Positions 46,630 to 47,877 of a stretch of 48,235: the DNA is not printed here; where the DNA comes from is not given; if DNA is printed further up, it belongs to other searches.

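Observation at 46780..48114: A compact serine recombinase with a divergent RHH gene as the apparent integrase module of a tRNA-targeting archaeal element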

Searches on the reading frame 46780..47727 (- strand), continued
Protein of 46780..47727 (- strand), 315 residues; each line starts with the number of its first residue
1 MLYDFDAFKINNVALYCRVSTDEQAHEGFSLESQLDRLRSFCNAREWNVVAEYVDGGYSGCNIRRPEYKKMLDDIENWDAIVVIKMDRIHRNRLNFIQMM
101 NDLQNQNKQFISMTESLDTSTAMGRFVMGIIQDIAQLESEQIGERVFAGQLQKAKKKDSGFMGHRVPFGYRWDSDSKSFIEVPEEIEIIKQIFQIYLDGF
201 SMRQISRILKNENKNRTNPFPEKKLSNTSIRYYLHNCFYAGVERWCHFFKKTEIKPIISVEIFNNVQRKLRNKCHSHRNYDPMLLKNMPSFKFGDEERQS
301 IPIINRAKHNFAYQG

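Call 33: find_encoding_contigs(protein=P0123, flank=10000, max_places=6)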
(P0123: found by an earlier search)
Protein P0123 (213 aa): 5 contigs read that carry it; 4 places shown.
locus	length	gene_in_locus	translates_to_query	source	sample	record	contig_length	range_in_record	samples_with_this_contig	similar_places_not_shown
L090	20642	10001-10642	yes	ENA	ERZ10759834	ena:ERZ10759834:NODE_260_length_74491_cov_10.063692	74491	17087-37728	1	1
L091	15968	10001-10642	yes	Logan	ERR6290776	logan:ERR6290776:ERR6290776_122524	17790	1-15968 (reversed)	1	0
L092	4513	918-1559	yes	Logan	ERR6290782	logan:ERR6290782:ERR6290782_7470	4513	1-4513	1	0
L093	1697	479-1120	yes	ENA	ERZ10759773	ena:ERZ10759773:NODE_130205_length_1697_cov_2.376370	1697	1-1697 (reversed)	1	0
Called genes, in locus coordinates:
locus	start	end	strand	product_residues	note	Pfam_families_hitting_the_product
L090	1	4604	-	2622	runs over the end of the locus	-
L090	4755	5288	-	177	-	PF01988:VIT1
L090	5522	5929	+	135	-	PF02002:TFIIE_alpha (weak)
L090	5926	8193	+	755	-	PF03176:MMPL, PF02460:Patched (weak), PF12349:Sterol-sensing, PF03176:MMPL, PF02355:SecD_SecF_C (weak)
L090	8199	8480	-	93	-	-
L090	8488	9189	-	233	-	-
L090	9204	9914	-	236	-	PF00455:DeoRC (faint), PF06026:Rib_5-P_isom_A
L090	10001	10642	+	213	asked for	PF01885:PTS_2-RNA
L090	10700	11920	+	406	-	PF00144:Beta-lactamase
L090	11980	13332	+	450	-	PF13529:Peptidase_C39_2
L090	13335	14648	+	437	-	PF13529:Peptidase_C39_2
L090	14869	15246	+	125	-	-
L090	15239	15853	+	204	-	PF22600:MTPAP-like_central (weak), PF01909:NTP_transf_2, PF18765:Polbeta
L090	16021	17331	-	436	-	PF04055:Radical_SAM, PF13353:Fer4_12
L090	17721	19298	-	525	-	PF01554:MatE (weak), PF01943:Polysacc_synt, PF13440:Polysacc_synt_3, PF01554:MatE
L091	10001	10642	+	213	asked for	PF01885:PTS_2-RNA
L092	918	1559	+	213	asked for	PF01885:PTS_2-RNA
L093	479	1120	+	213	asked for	PF01885:PTS_2-RNA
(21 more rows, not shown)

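Call 51: predict_structure(alignment_id=A3)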
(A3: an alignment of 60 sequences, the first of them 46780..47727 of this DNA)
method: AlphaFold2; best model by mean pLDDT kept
length: 315 residues; sequences in the alignment: 60
mean_pLDDT: 86.7   pTM: 0.68
mean pLDDT of the five models: 86.7, 85.6, 84.8, 83.4, 82.8
residues with pLDDT >= 90: 168; 70-90: 114; 50-70: 20; < 50: 13
segments of 3 or more residues with pLDDT < 50: 1-6, 310-315
pLDDT, mean of each block of 10 residues (from residue 1): 54 90 63 91 95 81 84 95 89 88 93 91 88 86 85 85 87 91 96 97 96 90 92 95 90 93 96 86 92 88 64 41
secondary structure, 60 per line:
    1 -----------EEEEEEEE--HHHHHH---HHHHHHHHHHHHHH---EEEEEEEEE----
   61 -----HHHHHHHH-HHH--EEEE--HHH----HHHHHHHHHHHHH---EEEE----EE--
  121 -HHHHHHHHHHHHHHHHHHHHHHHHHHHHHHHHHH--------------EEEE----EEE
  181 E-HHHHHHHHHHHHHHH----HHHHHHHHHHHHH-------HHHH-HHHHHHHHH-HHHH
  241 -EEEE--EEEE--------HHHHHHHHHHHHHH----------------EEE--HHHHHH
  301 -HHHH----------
elements in order: E12-19 H22-27 H31-44 E48-56 H66-73 E80-83 H93-105 E109-112 H122-155 E170-173 E178-181 H183-197 H202-214 H222-225 H227-235 H237-240 E242-245 E248-251 H260-273 E290-292 H295-300 H302-305

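Call 59: fold_search(model_id=the predicted structure, library=pdb)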
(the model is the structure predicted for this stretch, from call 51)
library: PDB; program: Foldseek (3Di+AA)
matches with E <= 10: 1091; with E <= 0.001: 52
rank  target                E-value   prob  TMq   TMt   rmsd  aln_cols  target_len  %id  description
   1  9dxh_A                4.0e-14  1.00  0.61  0.39   7.6       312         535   22  attPmm and attBmm bound serine integrase complex in the pre-rotation state (released 2026-01-21)
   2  9dxd_A                6.4e-13  1.00  0.61  0.39   6.9       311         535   21  attLmm bound serine integrase and RDF complex in the pre-rotation state (released 2026-01-21)
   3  9dxf_A                7.2e-13  1.00  0.61  0.39   7.0       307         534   21  attLmm bound serine integrase and RDF complex in the post-rotation state (released 2026-01-21)
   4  9y66_C                1.4e-12  1.00  0.47  0.31   9.0       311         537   22  attLsym bound serine integrase complex in the dimeric state (released 2026-02-04)
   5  9y66_A                2.9e-12  1.00  0.46  0.30   9.2       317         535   21  attLsym bound serine integrase complex in the dimeric state (released 2026-02-04)
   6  3bvp_A                7.2e-12  1.00  0.37  0.81   3.9       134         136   40  Crystal Structure of the N-terminal Catalytic Domain of TP901-1 Integrase (released 2008-08-12)
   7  9iu2_A                1.4e-11  1.00  0.48  0.34   7.0       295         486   19  Cryo-EM structure of the large serine recombinase Bxb1 in complex with attP and attB (GT/TT CDN) in the pre-strand exc (released 2026-03-04)
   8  3bvp_B                1.8e-11  1.00  0.36  0.83   3.8       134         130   36  Crystal Structure of the N-terminal Catalytic Domain of TP901-1 Integrase (released 2008-08-12)
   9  9rah_B                1.1e-09  1.00  0.37  0.21  13.2       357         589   12  Autoinhibited PhiC31 integrase-attL complex (released 2026-02-11)
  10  3g13_A                4.1e-09  1.00  0.32  0.63   5.9       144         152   25  Crystal structure of putative conjugative transposon recombinase from Clostridium difficile (released 2009-02-10)
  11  3guv                  1.5e-08  1.00  0.34  0.68   6.3       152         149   29  Crystal structure of a resolvase family site-specific recombinase from Streptococcus pneumoniae (released 2009-04-07)
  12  9rah_A                1.6e-08  1.00  0.32  0.19  17.9       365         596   12  Autoinhibited PhiC31 integrase-attL complex (released 2026-02-11)
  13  4bqq_A                2.4e-08  1.00  0.33  0.31  18.9       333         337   14  Protein crystal structure of the N-terminal and recombinase domains of the Streptomyces temperate phage serine recombi (released 2013-06-12)
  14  3g13_B                5.2e-08  1.00  0.32  0.68   5.0       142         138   25  Crystal structure of putative conjugative transposon recombinase from Clostridium difficile (released 2009-02-10)
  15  4bqq_B                1.7e-07  1.00  0.33  0.32  10.9       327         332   13  Protein crystal structure of the N-terminal and recombinase domains of the Streptomyces temperate phage serine recombi (released 2013-06-12)
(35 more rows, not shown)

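Call 60: find_encoding_contigs(protein=P0016, flank=10000, max_places=2)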
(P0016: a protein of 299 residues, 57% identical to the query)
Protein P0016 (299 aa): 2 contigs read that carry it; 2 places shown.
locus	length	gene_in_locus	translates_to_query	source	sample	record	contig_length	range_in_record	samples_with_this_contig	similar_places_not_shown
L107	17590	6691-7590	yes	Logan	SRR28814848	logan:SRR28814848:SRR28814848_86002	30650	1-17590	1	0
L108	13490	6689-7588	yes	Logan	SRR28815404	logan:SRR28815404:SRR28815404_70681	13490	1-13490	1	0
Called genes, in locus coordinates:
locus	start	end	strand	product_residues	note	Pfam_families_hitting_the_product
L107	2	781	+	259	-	?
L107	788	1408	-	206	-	PF02666:PS_Dcarbxylase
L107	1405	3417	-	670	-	PF00291:PALP, PF01507:PAPS_reduct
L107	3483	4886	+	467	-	PF27533:CapK_C (faint)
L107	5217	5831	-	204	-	-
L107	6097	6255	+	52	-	PF13384:HTH_23 (weak)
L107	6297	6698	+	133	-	-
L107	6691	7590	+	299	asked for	PF00239:Resolvase, PF07508:Recombinase (faint)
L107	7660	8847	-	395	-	PF05048:NosD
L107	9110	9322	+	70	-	-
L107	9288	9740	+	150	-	-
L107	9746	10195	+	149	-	-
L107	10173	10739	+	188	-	-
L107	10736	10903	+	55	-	-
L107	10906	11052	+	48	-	-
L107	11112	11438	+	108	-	-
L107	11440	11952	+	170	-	-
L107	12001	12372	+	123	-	-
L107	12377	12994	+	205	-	-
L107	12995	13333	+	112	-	-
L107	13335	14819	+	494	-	-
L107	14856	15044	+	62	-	-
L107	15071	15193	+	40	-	-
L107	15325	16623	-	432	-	PF00589:Phage_integrase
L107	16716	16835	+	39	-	-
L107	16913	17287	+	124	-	-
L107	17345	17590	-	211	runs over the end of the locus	PF00239:Resolvase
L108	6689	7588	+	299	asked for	PF00239:Resolvase, PF07508:Recombinase (faint)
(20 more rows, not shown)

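Call 61: find_encoding_contigs(protein=P0043, flank=10000, max_places=2)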
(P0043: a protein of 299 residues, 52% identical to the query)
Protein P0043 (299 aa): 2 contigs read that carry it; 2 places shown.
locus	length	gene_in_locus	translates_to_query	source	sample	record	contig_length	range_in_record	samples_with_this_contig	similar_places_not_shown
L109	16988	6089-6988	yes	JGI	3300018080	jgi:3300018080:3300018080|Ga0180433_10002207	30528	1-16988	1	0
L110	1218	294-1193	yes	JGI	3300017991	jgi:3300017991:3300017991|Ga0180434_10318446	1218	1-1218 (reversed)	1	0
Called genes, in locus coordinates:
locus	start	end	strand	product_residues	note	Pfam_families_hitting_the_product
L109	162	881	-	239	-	-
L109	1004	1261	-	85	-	-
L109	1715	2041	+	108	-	PF03119:DNA_ligase_ZBD (faint)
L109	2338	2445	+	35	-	-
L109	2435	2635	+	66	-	-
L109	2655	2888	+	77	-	PF18929:DUF5678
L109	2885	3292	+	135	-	PF13650:Asp_protease_2 (weak), PF13975:gag-asp_proteas (weak)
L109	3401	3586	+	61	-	-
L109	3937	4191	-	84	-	-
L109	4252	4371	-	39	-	-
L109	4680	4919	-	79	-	-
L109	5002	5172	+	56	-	-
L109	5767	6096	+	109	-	-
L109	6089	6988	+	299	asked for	PF00239:Resolvase, PF07508:Recombinase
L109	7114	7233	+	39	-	-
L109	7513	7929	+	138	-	-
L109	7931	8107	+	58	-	-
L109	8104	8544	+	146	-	-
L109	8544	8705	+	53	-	-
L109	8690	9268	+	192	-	-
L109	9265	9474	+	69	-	-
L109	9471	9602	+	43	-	-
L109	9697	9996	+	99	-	-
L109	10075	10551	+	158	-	-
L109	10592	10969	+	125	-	-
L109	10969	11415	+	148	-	-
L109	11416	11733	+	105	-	-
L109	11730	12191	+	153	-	-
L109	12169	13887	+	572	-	PF13229:Beta_helix, PF05048:NosD (weak)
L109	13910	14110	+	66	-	-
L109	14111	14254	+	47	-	-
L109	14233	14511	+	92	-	-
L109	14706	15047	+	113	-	PF19472:DUF6009 (weak)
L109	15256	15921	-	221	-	PF01885:PTS_2-RNA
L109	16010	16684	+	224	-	PF06026:Rib_5-P_isom_A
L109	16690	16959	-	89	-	-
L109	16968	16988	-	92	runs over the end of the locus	-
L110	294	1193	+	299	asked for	PF00239:Resolvase, PF07508:Recombinase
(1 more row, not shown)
